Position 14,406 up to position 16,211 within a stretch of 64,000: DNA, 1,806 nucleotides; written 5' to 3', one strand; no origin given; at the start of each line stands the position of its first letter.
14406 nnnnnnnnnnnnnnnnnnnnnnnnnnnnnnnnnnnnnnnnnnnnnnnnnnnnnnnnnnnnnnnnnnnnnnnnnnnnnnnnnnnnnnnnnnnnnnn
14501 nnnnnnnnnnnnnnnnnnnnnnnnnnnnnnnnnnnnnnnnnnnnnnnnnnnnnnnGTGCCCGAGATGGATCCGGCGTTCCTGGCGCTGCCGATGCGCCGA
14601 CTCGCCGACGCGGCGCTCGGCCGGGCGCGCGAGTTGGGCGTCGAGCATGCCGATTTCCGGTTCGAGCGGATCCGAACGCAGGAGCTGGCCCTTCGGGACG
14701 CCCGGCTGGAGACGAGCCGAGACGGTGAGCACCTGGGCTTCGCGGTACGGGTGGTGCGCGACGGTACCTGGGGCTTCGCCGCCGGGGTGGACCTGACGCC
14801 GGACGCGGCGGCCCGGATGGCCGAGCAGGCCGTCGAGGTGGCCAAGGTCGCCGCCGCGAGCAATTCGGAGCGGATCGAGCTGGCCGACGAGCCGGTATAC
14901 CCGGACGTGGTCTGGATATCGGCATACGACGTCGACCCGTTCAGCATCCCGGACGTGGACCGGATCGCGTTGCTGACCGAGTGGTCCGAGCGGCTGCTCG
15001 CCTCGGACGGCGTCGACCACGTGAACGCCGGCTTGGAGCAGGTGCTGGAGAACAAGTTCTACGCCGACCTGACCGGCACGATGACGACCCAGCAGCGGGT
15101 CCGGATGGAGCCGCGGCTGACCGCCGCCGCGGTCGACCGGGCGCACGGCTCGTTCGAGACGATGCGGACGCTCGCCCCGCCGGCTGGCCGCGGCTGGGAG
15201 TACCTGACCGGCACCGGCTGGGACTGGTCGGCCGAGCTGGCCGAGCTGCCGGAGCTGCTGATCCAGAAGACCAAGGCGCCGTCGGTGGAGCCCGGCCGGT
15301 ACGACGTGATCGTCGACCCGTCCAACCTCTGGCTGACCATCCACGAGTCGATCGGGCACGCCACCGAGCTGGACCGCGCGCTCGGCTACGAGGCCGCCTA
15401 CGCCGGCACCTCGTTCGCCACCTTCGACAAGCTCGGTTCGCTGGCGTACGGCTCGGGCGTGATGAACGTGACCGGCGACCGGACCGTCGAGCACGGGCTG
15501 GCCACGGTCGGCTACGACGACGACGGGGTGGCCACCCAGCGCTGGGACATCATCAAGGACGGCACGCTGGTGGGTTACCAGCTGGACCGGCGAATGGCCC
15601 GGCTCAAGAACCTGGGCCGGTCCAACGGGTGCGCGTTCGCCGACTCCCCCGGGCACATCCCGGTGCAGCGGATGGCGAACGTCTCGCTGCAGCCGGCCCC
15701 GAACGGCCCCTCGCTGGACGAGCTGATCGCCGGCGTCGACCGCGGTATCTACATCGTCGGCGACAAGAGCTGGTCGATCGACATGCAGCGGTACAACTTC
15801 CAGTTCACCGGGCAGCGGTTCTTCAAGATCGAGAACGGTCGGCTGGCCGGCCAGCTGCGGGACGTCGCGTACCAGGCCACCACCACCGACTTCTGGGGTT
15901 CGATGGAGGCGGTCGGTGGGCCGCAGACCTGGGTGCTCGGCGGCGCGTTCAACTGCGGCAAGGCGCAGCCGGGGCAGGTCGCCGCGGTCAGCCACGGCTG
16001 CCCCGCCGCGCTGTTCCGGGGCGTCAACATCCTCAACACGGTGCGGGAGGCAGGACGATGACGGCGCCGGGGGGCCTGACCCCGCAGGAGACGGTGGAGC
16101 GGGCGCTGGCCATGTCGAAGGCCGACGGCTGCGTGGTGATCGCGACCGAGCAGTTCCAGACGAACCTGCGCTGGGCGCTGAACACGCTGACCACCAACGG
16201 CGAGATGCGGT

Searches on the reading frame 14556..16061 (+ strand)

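Call 29: search_protein_families(library=pfam, proteins=[window:14556-16061:+], max_evalue=0.001)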
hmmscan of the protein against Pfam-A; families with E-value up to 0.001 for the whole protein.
window:14556-16061:+ (501 aa): 2 families
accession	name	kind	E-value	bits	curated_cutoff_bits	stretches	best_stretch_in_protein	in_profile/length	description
PF19289.4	PmbA_TldD_3rd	-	3.3e-33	115.1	22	1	246-492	1-218/220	PmbA/TldA metallopeptidase C-terminal domain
PF01523.21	PmbA_TldD_1st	-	1.7e-13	50.9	20.9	1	32-96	1-65/65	PmbA/TldA metallopeptidase domain 1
